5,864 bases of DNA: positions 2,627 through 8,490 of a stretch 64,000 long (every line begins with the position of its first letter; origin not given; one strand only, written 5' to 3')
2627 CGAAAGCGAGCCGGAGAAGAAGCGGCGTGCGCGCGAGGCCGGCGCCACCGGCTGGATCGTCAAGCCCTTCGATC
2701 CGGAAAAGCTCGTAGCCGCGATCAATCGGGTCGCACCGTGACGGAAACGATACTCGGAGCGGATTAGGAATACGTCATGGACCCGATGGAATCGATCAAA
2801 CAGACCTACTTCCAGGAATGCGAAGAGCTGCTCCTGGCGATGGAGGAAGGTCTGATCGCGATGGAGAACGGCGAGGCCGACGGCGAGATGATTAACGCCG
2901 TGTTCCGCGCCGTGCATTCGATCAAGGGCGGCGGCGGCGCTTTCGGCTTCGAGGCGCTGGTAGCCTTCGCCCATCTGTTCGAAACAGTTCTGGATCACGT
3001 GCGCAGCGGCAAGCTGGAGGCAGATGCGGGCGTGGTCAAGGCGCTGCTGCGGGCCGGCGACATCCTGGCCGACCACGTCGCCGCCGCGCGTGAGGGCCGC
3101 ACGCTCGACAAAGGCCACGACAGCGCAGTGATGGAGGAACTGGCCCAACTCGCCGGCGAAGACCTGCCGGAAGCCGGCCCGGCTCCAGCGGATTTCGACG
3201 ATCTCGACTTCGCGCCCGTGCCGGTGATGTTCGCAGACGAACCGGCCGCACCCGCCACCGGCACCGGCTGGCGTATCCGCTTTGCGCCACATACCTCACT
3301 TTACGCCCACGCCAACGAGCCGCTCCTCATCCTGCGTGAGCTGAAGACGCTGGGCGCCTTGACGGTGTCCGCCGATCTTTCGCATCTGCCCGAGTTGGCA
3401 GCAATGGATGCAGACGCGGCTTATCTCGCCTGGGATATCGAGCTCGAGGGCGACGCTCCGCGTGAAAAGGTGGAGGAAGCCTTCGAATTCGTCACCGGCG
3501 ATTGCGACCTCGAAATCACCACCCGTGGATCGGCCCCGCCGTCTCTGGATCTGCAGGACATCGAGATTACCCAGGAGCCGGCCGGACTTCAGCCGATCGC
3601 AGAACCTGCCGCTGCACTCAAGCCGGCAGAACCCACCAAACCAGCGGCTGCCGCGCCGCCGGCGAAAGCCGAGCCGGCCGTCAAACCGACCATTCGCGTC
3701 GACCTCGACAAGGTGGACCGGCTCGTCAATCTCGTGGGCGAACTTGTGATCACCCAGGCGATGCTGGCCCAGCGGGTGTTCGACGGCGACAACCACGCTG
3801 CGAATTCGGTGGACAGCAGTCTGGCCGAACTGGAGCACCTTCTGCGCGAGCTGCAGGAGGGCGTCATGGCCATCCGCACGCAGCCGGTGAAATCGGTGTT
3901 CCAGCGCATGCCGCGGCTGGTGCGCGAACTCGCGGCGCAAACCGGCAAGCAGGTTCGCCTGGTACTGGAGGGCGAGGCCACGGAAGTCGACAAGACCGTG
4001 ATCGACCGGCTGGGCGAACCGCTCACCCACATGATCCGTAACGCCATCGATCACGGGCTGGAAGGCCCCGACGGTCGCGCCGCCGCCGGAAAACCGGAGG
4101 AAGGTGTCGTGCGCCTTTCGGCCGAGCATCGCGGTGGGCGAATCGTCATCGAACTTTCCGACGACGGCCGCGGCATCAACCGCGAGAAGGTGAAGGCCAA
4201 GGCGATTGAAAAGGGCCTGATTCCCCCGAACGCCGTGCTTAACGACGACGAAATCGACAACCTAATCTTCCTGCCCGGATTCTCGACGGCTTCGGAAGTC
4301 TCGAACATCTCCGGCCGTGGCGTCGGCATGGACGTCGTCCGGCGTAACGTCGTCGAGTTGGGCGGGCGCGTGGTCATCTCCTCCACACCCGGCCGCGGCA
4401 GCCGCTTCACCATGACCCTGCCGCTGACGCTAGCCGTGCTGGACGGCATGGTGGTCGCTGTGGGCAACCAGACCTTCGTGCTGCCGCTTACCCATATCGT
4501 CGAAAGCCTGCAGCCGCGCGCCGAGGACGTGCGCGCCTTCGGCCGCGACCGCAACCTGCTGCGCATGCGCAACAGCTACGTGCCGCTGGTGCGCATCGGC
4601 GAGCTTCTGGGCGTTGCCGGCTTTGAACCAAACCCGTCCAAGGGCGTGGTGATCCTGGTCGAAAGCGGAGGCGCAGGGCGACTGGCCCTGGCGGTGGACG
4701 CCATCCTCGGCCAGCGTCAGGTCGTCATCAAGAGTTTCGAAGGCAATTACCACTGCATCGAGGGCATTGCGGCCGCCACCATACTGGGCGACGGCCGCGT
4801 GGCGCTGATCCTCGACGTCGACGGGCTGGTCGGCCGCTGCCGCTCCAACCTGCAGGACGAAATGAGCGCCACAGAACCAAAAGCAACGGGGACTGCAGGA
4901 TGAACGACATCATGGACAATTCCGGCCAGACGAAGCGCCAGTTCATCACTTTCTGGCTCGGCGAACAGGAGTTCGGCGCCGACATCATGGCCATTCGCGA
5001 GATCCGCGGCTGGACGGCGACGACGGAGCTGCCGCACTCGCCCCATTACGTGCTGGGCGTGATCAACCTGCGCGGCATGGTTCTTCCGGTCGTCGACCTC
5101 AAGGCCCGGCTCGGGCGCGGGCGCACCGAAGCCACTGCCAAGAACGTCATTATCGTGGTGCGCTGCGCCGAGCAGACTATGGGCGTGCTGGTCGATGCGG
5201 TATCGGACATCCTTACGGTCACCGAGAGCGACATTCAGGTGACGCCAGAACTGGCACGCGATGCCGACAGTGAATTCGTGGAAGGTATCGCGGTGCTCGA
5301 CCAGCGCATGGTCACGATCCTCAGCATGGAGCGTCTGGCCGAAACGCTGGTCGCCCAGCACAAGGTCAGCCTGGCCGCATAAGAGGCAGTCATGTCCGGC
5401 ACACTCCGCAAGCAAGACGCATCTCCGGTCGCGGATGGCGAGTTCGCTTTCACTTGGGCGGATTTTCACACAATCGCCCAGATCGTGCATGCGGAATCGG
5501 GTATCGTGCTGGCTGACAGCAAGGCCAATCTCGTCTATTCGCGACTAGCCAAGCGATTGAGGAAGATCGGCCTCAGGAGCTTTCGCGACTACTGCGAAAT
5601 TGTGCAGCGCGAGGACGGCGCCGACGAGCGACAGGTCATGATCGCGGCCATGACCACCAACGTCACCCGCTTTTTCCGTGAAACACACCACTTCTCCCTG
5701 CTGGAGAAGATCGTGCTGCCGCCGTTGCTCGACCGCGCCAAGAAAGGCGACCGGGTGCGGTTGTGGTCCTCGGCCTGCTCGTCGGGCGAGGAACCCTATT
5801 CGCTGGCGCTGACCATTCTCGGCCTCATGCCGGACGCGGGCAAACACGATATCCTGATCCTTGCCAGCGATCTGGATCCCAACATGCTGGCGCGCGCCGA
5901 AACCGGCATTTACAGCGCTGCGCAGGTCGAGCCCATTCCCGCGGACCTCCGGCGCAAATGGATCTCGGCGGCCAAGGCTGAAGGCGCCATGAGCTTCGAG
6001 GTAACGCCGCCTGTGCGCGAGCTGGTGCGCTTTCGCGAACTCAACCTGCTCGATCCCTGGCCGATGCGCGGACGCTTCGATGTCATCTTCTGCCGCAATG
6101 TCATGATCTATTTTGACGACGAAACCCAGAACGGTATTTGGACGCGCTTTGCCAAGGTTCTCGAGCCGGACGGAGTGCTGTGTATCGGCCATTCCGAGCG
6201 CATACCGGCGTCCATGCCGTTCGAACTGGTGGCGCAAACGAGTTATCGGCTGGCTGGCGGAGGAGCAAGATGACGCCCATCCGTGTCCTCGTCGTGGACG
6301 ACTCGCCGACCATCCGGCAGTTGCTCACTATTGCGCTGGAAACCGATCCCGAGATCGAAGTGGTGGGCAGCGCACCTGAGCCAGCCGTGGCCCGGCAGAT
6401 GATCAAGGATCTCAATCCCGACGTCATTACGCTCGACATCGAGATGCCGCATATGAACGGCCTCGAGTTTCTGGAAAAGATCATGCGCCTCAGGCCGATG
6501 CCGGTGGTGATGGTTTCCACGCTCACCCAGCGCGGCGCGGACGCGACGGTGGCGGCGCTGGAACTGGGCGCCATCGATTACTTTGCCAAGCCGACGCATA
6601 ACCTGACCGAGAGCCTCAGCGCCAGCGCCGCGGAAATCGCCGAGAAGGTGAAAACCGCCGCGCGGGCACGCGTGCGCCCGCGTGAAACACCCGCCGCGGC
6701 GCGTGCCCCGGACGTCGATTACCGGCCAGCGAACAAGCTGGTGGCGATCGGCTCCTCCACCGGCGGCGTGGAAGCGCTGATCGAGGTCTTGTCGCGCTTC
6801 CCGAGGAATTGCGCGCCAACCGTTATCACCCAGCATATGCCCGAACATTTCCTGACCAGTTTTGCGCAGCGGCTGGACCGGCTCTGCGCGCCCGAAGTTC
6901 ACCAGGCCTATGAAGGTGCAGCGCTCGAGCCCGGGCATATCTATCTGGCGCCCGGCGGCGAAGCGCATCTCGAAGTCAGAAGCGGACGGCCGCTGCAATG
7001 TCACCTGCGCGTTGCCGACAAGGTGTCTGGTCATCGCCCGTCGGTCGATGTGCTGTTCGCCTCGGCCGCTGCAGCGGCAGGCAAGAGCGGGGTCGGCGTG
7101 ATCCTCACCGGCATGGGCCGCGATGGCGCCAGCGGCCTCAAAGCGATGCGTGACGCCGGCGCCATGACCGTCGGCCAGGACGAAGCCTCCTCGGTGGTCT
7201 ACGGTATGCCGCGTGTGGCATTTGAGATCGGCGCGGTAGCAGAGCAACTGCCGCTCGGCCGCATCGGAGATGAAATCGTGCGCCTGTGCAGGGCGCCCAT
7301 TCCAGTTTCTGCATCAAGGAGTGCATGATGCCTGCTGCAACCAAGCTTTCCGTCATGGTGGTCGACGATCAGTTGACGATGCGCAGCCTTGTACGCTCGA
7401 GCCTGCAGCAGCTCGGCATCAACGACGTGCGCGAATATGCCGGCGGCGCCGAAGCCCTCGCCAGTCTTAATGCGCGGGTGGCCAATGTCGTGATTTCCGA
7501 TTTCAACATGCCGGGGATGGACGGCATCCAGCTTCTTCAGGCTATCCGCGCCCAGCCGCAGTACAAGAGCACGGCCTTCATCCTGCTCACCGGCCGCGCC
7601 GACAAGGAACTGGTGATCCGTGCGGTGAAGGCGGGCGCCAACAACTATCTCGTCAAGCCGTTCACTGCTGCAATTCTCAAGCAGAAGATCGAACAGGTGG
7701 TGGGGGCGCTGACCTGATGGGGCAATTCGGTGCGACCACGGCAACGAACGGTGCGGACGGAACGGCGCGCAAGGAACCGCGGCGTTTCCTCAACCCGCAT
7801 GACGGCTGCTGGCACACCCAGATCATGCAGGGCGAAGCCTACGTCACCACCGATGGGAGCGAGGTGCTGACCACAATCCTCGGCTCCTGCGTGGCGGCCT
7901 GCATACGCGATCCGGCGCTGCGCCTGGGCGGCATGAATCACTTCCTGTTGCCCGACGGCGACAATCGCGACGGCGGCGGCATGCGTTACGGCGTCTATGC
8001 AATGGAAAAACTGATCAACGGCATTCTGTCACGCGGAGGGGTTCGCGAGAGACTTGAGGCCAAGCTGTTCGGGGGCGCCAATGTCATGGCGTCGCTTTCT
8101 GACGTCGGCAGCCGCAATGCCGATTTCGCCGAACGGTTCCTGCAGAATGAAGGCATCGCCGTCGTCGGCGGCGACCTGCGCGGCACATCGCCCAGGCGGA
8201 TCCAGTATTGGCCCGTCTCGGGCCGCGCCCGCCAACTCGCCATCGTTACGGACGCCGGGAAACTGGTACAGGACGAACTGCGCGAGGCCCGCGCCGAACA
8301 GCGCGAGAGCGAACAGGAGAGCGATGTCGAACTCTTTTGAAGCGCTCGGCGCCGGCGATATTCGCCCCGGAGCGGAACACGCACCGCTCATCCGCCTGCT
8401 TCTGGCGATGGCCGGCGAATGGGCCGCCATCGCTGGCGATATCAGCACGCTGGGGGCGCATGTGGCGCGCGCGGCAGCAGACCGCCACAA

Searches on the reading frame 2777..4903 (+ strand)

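Call 14: search_protein_families(library=pfam, proteins=[window:2777-4903:+], max_evalue=0.00001)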
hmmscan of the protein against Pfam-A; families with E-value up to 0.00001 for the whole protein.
window:2777-4903:+ (708 aa): 4 families
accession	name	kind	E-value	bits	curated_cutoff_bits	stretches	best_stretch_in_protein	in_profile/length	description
PF01584.24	CheW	-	9.7e-24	84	23.5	1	557-685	2-134/138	CheW-like domain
PF02518.31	HATPase_c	-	8.9e-21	74.8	26.4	1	412-551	6-110/111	Histidine kinase-, DNA gyrase B-, and HSP90-like ATPase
PF02895.20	H-kinase_dim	-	3e-19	69.7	23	1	305-366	3-68/68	Signal transducing histidine kinase, homodimeric domain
PF01627.28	Hpt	-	9.2e-15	55.1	24.6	1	8-90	3-74/84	Hpt domain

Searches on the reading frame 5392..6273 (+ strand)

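Call 14: search_protein_families(library=pfam, proteins=[window:5392-6273:+], max_evalue=0.00001)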
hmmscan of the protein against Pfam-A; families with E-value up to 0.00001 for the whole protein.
window:5392-6273:+ (293 aa): 2 families
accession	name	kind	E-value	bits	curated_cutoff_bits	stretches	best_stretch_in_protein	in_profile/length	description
PF01739.24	CheR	-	9.1e-64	214.9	27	1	90-284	1-193/195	CheR methyltransferase, SAM binding domain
PF03705.20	CheR_N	-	1.1e-14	54.3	27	1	23-73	1-51/53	CheR methyltransferase, all-alpha domain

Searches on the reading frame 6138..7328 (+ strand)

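Call 14: search_protein_families(library=pfam, proteins=[window:6138-7328:+], max_evalue=0.00001)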
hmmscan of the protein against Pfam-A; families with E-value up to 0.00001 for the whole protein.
window:6138-7328:+ (396 aa): 2 families
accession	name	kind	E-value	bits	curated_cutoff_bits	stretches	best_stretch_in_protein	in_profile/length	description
PF01339.22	CheB_methylest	-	4e-61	206.2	24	1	202-380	1-174/174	CheB methylesterase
PF00072.30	Response_reg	-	4e-23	82.1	30.2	1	50-154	1-102/111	Response regulator receiver domain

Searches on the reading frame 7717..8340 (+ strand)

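Call 14: search_protein_families(library=pfam, proteins=[window:7717-8340:+], max_evalue=0.00001)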
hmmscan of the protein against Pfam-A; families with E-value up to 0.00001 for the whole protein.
window:7717-8340:+ (207 aa): 1 family
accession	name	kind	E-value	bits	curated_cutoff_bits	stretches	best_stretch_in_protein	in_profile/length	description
PF03975.18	CheD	-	4.5e-24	85.1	25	1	77-171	1-104/108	CheD chemotactic sensory transduction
